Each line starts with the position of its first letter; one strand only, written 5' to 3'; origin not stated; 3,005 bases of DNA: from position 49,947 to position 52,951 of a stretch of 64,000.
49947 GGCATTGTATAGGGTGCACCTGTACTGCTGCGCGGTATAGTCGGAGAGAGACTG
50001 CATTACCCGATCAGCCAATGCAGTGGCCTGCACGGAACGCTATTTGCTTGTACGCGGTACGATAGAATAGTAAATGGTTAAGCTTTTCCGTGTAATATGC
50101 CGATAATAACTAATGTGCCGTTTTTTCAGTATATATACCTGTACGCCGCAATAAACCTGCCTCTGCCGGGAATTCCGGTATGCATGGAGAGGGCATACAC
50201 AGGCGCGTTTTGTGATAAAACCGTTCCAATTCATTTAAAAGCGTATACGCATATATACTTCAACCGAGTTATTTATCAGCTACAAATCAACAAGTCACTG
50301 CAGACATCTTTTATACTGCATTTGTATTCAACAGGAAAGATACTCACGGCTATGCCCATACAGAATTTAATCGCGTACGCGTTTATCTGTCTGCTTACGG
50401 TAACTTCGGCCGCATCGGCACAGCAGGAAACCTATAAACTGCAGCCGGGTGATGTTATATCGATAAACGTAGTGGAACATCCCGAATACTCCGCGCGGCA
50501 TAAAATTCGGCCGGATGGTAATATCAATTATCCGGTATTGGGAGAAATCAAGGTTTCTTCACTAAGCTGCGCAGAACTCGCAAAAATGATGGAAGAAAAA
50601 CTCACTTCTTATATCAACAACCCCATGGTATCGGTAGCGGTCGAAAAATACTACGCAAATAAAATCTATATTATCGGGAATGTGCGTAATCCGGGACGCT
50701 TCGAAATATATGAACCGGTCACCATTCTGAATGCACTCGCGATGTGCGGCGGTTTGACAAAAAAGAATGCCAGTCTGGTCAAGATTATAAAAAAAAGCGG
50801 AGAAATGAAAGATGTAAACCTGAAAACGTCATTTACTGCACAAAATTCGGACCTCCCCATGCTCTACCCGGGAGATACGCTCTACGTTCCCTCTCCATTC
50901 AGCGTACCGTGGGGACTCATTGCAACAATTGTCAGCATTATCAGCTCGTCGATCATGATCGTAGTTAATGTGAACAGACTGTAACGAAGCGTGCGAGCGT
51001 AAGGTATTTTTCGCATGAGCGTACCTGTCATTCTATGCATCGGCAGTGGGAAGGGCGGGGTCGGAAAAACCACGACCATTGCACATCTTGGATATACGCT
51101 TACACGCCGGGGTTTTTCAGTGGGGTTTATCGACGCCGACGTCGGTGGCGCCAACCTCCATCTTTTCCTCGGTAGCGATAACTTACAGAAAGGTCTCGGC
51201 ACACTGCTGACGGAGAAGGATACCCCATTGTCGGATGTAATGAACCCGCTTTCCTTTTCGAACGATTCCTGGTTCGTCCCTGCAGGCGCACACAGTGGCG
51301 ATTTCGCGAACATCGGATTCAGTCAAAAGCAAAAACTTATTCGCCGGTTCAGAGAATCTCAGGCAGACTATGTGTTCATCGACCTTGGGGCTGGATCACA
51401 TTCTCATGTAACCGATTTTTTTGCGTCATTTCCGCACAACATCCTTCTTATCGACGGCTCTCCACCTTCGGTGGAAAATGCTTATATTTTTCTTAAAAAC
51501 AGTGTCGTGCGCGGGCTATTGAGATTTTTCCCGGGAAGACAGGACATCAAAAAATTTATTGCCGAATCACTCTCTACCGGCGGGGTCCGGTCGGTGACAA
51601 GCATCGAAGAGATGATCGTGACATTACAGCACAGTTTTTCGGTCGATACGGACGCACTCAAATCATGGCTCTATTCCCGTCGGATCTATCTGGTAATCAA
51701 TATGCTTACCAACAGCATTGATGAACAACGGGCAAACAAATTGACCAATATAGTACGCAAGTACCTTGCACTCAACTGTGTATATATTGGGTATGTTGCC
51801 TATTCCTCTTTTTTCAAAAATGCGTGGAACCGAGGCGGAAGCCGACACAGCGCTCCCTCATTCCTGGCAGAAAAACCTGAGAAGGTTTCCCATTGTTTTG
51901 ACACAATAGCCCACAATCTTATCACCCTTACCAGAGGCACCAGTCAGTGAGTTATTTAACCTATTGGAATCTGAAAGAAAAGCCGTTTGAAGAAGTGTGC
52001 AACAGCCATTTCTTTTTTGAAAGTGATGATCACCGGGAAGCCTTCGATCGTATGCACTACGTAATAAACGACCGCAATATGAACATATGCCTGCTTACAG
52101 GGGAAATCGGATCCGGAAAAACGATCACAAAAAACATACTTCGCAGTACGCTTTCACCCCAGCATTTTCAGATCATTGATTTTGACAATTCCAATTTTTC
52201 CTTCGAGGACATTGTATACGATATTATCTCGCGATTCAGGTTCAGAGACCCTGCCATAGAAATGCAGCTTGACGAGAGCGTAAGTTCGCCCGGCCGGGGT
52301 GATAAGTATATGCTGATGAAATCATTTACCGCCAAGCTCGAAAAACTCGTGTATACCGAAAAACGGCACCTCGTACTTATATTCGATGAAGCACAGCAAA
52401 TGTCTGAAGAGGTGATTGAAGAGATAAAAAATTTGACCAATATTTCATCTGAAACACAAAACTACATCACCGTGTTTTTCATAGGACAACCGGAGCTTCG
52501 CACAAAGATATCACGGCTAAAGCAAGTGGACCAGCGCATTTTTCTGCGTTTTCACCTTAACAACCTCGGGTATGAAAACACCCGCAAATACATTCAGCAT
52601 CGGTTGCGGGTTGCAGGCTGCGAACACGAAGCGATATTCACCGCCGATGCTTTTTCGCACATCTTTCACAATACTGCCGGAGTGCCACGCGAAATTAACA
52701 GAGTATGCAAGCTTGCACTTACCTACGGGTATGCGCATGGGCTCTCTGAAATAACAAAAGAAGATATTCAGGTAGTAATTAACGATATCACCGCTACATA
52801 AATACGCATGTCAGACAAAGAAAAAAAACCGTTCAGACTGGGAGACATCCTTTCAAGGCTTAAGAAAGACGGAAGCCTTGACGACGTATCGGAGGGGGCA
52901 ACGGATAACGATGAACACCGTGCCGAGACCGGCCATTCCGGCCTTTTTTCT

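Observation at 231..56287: Dispersed family of ~160-nt imperfect-palindrome intergenic elements, all in one orientation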

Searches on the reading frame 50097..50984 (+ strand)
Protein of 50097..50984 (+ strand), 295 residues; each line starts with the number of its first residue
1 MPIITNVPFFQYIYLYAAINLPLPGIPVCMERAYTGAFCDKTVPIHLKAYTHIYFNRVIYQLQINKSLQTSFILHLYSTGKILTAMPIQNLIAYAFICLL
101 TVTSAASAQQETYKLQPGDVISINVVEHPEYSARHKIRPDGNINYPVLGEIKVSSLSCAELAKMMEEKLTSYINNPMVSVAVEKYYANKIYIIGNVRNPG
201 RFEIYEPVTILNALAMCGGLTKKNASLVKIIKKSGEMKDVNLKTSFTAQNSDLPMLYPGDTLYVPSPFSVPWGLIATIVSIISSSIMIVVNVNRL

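Call 42: search_protein_families(library=pfam, proteins=[window:50097-50984:+], max_evalue=0.00001)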
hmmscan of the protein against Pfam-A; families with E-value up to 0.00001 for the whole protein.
window:50097-50984:+ (295 aa): 3 families
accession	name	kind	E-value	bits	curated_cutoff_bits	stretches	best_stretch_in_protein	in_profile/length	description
PF02563.21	Poly_export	-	1.8e-22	79.7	28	1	108-182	2-76/77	Polysaccharide biosynthesis/export protein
PF22461.2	SLBB_2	-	3.2e-10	40.4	27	1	189-264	2-79/79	SLBB domain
PF10531.15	SLBB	-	2.4e-08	34.1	27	1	189-237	1-51/55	SLBB domain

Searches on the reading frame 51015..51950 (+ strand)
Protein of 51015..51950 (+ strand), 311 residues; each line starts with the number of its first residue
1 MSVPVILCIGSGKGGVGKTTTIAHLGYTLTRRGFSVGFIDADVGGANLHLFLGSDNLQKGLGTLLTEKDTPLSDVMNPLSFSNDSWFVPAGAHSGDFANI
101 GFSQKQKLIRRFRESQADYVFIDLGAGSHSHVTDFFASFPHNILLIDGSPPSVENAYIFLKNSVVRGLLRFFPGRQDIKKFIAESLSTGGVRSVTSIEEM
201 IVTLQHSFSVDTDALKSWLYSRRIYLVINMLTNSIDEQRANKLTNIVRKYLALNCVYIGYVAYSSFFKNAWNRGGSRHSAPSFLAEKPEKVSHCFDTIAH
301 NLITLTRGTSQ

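Call 42: search_protein_families(library=pfam, proteins=[window:51015-51950:+], max_evalue=0.00001)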
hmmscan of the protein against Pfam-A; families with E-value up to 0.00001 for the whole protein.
window:51015-51950:+ (311 aa): 3 families
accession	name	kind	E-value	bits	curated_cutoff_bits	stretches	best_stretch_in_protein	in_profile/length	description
PF01656.29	CbiA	-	8.6e-14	52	25.4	1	8-264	2-112/125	CobQ/CobB/MinD/ParA nucleotide binding domain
PF10609.15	ParA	-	1.7e-11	44.5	27.1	1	5-56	4-55/246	NUBPL iron-transfer P-loop NTPase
PF13614.12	AAA_31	-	5.9e-08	33.3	27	1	6-89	3-85/177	AAA domain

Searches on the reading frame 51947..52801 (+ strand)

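Call 42: search_protein_families(library=pfam, proteins=[window:51947-52801:+], max_evalue=0.00001)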
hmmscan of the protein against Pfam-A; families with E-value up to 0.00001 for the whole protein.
window:51947-52801:+ (284 aa): 2 families
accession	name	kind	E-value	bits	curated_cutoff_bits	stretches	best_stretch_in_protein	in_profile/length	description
PF13401.12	AAA_22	-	3.3e-17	63.5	27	1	45-187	5-129/130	AAA domain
PF13191.12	AAA_16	-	6.7e-08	33.6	32.6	1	26-169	5-161/167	AAA ATPase domain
